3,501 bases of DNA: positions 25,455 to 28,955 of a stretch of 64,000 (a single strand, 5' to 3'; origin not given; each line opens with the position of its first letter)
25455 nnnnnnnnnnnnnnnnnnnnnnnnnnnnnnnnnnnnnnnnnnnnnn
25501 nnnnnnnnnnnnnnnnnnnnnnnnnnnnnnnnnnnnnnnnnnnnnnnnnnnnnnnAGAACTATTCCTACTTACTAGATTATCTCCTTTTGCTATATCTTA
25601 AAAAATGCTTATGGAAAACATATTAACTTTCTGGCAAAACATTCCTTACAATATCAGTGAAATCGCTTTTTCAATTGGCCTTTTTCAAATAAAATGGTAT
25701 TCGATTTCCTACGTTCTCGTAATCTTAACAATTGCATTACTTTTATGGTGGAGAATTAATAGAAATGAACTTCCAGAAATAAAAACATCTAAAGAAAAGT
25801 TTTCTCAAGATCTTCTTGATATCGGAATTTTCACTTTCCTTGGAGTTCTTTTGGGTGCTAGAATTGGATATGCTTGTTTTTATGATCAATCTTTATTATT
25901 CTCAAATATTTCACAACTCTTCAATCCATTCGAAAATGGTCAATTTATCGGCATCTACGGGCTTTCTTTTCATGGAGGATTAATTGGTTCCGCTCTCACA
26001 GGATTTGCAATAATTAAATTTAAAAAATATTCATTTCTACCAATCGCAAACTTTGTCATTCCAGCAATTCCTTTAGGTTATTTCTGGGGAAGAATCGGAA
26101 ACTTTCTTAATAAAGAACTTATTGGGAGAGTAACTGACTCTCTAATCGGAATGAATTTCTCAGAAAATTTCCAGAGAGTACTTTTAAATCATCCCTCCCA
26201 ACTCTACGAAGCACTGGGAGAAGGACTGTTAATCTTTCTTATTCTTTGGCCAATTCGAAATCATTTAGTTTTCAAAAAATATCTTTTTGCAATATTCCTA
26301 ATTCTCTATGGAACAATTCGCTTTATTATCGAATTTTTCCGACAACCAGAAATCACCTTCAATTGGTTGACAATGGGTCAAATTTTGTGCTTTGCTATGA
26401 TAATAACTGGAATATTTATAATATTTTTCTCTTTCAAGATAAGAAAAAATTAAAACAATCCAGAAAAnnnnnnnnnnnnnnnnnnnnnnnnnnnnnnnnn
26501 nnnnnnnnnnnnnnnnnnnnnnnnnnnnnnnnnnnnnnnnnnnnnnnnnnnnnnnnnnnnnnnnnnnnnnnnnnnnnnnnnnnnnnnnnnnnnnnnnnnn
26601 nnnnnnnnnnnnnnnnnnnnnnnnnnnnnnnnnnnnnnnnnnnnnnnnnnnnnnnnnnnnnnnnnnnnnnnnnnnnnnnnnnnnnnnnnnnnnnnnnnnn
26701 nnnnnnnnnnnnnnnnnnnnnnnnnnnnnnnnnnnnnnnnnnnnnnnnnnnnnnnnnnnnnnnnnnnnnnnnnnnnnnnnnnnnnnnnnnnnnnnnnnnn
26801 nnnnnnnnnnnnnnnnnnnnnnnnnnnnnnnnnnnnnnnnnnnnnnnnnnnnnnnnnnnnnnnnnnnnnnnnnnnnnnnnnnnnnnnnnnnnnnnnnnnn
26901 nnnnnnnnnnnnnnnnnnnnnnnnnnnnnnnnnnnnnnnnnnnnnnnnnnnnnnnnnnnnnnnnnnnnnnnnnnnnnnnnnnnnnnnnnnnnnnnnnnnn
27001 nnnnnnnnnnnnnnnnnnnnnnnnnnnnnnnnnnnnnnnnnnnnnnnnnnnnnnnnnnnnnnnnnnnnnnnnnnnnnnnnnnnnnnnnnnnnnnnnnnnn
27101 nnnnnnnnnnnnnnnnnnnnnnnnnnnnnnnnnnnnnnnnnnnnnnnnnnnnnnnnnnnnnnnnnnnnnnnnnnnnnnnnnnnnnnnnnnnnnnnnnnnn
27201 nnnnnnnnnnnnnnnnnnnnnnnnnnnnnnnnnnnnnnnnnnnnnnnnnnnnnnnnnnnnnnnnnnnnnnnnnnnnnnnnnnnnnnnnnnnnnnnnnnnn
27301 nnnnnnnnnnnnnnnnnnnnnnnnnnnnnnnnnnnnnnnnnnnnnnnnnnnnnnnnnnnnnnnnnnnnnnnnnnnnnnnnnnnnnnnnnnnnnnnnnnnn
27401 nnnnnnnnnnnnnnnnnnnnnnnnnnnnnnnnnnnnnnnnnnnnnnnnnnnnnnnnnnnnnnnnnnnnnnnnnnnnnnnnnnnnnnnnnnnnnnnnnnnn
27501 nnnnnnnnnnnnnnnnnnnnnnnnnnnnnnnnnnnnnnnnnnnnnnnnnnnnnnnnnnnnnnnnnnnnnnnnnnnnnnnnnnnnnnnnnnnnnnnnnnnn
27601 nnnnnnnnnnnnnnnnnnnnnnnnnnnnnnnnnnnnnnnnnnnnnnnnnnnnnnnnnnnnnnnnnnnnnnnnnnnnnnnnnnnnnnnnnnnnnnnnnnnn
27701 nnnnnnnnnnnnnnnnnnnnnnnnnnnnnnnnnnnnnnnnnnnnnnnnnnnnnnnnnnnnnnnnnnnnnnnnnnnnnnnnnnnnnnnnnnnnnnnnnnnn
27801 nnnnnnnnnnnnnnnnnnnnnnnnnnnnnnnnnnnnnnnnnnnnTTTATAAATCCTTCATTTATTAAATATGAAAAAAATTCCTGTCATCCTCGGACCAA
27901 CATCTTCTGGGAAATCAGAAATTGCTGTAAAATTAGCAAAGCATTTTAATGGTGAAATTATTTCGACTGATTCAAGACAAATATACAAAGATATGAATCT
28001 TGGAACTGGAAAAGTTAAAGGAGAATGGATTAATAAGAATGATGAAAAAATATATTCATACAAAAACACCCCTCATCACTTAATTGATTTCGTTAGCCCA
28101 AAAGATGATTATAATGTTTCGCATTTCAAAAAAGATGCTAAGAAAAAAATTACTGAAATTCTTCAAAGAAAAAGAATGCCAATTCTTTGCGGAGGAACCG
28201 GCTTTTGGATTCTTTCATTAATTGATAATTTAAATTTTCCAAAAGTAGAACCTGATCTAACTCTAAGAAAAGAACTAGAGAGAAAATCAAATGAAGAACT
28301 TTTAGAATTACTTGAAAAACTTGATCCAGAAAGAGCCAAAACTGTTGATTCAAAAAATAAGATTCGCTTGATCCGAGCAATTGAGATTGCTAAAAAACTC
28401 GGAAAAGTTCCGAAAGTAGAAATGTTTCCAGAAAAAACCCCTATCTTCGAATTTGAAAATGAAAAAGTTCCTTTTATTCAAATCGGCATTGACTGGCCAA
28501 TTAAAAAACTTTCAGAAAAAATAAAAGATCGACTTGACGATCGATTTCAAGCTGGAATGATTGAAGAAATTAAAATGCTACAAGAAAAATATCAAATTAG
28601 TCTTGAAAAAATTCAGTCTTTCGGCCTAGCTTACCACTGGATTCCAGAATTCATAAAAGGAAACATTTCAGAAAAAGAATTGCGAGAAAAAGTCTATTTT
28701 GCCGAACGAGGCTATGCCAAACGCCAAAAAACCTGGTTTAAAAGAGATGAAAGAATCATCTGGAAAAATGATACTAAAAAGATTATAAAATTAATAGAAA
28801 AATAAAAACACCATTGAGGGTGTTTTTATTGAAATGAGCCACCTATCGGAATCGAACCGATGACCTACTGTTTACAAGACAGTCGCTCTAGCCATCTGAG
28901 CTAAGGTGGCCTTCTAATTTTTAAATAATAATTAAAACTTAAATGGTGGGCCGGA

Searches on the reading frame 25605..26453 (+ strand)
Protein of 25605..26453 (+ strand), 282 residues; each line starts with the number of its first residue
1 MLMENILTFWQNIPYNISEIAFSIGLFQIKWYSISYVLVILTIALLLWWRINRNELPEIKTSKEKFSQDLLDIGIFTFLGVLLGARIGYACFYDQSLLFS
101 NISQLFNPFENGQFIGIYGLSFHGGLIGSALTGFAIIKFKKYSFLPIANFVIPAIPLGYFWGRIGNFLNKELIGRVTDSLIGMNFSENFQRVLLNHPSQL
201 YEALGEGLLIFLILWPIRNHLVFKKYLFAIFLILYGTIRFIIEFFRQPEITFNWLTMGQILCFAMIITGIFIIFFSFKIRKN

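Call 6: search_protein_families(library=pfam, proteins=[window:25605-26453:+], max_evalue=0.001)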
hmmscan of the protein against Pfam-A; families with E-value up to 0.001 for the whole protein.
window:25605-26453:+ (282 aa): 1 family
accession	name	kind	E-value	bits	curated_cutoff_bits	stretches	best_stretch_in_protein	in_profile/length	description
PF01790.23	LGT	-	4.4e-58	196.9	24.9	1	20-274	2-239/240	Prolipoprotein diacylglyceryl transferase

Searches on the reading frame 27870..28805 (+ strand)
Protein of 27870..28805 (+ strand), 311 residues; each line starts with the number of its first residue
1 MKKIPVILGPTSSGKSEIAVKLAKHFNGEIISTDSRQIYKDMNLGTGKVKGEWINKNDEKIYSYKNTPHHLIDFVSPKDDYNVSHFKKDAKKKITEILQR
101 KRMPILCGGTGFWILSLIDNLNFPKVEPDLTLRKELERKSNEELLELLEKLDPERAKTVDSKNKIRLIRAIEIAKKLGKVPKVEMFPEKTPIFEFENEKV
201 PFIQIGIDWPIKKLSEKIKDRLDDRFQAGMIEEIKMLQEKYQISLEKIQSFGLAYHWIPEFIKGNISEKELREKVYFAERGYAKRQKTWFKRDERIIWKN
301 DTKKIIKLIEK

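Call 6: search_protein_families(library=pfam, proteins=[window:27870-28805:+], max_evalue=0.001)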
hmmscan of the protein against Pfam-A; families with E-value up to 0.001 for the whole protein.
window:27870-28805:+ (311 aa): 2 families
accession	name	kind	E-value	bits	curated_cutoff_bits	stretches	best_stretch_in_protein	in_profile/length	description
PF01715.23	IPPT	-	6.5e-58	196.7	23.6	1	37-293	1-243/243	IPP transferase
PF01745.22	IPT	-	4.9e-07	29.8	20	1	4-55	3-54/233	Isopentenyl transferase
